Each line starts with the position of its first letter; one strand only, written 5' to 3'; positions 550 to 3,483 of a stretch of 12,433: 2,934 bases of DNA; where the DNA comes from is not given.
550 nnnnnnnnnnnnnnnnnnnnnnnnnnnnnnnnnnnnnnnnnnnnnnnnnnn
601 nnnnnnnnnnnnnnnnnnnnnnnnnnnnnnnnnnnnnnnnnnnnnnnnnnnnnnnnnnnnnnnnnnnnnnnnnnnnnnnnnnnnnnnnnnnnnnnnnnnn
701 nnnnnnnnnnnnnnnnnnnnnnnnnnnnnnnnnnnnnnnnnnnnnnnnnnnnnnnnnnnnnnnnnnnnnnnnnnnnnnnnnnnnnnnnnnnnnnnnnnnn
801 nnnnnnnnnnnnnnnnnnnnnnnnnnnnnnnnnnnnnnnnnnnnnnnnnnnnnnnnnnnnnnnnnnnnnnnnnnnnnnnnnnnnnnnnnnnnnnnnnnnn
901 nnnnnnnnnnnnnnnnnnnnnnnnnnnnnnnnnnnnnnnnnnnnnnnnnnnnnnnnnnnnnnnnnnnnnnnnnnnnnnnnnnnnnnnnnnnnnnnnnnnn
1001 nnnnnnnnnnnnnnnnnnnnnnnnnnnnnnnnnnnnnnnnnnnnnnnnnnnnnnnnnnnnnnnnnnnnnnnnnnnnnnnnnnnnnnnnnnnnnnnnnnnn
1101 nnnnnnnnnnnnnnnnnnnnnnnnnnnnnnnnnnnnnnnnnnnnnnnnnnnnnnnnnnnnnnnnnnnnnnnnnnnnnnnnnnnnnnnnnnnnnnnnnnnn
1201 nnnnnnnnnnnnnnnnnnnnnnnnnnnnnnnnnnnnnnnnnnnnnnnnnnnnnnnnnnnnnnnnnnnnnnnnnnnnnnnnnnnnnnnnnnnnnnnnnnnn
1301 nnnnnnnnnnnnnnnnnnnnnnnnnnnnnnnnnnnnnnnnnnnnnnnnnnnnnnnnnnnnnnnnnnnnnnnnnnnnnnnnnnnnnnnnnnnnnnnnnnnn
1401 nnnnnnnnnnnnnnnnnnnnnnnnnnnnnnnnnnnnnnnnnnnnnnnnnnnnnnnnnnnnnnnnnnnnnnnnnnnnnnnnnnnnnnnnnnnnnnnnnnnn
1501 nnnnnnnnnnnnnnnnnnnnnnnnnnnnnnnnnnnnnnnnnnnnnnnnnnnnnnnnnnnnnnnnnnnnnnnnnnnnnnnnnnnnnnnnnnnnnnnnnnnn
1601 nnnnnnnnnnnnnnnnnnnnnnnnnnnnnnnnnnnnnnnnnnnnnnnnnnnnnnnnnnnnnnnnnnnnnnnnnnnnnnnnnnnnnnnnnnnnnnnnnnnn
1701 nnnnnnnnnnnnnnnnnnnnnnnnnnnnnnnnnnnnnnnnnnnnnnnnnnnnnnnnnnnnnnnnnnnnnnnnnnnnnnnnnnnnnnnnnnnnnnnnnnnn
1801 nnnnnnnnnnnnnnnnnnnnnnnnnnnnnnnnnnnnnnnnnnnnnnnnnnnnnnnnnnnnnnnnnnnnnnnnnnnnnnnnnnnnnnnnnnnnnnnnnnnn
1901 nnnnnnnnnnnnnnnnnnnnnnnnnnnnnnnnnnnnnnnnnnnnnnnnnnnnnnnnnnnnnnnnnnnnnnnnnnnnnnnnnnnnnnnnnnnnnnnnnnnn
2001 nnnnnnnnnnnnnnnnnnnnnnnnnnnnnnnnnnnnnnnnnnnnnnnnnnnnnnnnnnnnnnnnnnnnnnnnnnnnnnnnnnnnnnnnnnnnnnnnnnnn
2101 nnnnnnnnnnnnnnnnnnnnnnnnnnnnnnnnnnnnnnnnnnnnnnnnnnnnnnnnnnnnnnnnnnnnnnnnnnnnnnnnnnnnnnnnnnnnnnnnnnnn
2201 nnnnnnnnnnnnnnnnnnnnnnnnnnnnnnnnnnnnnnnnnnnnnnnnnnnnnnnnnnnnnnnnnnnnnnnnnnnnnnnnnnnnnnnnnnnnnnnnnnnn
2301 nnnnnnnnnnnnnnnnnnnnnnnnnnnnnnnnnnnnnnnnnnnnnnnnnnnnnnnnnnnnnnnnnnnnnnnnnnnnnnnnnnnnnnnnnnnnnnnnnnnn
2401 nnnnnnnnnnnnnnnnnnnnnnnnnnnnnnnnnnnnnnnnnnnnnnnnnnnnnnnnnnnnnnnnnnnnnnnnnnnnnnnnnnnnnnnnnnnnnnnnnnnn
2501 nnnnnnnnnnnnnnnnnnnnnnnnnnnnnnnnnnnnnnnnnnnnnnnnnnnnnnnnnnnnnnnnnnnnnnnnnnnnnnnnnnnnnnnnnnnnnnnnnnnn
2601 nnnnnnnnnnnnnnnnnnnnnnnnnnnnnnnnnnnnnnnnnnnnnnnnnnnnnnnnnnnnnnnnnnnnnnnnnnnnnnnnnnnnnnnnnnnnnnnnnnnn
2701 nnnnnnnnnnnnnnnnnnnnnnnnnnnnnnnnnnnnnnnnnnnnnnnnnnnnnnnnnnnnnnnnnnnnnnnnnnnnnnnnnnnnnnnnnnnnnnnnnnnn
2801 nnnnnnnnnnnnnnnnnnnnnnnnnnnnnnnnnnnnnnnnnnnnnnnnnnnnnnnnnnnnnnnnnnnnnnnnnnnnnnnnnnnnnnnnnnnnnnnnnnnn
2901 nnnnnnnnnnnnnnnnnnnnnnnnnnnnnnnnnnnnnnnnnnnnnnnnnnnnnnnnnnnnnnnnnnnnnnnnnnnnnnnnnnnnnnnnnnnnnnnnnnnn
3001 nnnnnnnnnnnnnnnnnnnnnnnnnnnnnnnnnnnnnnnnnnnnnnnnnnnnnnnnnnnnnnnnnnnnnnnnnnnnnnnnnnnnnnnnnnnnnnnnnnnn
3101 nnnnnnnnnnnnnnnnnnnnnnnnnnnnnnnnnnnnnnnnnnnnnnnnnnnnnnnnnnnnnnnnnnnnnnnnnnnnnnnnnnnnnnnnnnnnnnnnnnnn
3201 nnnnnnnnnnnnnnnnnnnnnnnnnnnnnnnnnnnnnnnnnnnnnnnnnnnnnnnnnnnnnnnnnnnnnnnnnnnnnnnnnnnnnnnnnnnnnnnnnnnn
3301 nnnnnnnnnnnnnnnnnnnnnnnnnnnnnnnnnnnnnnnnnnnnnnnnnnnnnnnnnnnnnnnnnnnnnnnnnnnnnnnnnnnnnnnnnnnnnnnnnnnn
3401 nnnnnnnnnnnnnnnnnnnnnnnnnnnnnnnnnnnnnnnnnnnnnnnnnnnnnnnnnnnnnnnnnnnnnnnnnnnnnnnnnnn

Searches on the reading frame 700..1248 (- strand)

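Call 4: search_protein_families(library=pfam, max_evalue=1, proteins=[window:700-1248:-])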
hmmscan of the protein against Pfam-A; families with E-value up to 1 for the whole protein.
window:700-1248:- (182 aa): 0 families

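Call 5: search_protein_families(library=phrogs, max_evalue=1, proteins=[window:700-1248:-])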
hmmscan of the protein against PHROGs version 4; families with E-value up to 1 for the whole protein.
window:700-1248:- (182 aa): 0 families

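Call 98: search_protein_families(library=ncbifam, max_evalue=0.01, proteins=[window:700-1248:-])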
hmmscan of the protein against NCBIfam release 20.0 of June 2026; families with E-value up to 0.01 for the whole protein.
window:700-1248:- (182 aa): 1 family
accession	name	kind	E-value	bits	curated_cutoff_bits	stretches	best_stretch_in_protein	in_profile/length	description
NF009227.0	PRK12577.1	equivalog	0.0046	15.7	349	1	24-124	225-316/330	succinate dehydrogenase/fumarate reductase iron-sulfur subunit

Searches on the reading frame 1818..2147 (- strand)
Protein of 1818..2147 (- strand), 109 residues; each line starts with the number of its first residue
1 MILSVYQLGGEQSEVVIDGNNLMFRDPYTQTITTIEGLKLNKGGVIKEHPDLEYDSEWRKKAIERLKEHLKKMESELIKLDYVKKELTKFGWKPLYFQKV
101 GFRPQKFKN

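Call 4: search_protein_families(library=pfam, max_evalue=1, proteins=[window:1818-2147:-])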
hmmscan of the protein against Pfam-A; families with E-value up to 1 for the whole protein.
window:1818-2147:- (109 aa): 5 families
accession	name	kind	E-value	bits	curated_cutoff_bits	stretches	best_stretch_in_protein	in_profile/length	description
PF03915.18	AIP3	-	0.0075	15.9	31.6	1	37-90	330-382/406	Actin interacting protein 3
PF02739.22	5_3_exonuc_N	-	0.011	15.9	34.3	1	16-94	4-99/164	5'-3' exonuclease, N-terminal resolvase-like domain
PF05565.16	Sipho_Gp157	-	0.016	15.7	28.6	1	51-106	51-107/162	Siphovirus Gp157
PF11559.13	ADIP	-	0.092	13.3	34.3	1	48-85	60-97/151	Afadin- and alpha -actinin-Binding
PF14203.11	TTRAP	-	0.17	12.6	27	1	54-81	12-40/62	Putative transposon-transfer assisting protein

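Call 5: search_protein_families(library=phrogs, max_evalue=1, proteins=[window:1818-2147:-])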
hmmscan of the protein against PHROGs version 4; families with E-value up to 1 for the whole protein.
window:1818-2147:- (109 aa): 3 families
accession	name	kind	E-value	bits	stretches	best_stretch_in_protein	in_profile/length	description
phrog_11750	-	unknown function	0.025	15.8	1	39-76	72-109/126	-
phrog_34618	-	tail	0.21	12.6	1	3-51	41-86/107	baseplate protein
phrog_6416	-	tail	0.91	10.4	0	57-68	25-36/39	tail protein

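Call 98: search_protein_families(library=ncbifam, max_evalue=0.01, proteins=[window:1818-2147:-])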
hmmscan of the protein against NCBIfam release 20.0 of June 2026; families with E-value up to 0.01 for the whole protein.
window:1818-2147:- (109 aa): 1 family
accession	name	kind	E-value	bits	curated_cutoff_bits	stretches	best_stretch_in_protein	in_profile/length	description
NF011547.0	PRK14976.1-4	equivalog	0.002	17.5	305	0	14-44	4-33/291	5'-3' exonuclease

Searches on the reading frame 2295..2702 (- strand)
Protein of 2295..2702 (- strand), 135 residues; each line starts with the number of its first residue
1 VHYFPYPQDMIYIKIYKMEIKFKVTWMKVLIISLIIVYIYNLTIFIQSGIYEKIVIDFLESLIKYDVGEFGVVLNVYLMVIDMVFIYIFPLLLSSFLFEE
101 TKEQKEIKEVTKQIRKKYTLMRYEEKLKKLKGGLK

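Call 4: search_protein_families(library=pfam, max_evalue=1, proteins=[window:2295-2702:-])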
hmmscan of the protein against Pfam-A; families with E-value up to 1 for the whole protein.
window:2295-2702:- (135 aa): 0 families

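Call 5: search_protein_families(library=phrogs, max_evalue=1, proteins=[window:2295-2702:-])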
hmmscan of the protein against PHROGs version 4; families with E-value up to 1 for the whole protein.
window:2295-2702:- (135 aa): 1 family
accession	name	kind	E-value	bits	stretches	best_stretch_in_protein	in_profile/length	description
phrog_25150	-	unknown function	0.61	11.4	1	78-118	8-49/118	-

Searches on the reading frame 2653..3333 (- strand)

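Call 4: search_protein_families(library=pfam, max_evalue=1, proteins=[window:2653-3333:-])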
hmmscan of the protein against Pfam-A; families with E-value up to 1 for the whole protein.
window:2653-3333:- (226 aa): 2 families
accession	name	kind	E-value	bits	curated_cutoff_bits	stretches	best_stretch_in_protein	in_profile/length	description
PF04819.17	DUF716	-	0.026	14.5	25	1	150-198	37-86/138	Family of unknown function (DUF716)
PF13584.12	BatD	-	0.12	13.5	24.1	1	92-139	32-79/92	BatD DUF11 like domain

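Call 5: search_protein_families(library=phrogs, max_evalue=1, proteins=[window:2653-3333:-])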
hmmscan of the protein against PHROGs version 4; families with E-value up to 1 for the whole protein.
window:2653-3333:- (226 aa): 1 family
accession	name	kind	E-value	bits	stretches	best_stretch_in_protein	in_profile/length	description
phrog_22428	-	unknown function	0.33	12.1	1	165-226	17-73/76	-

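Call 98: search_protein_families(library=ncbifam, max_evalue=0.01, proteins=[window:2653-3333:-])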
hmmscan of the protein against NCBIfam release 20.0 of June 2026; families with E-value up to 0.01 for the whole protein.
window:2653-3333:- (226 aa): 0 families
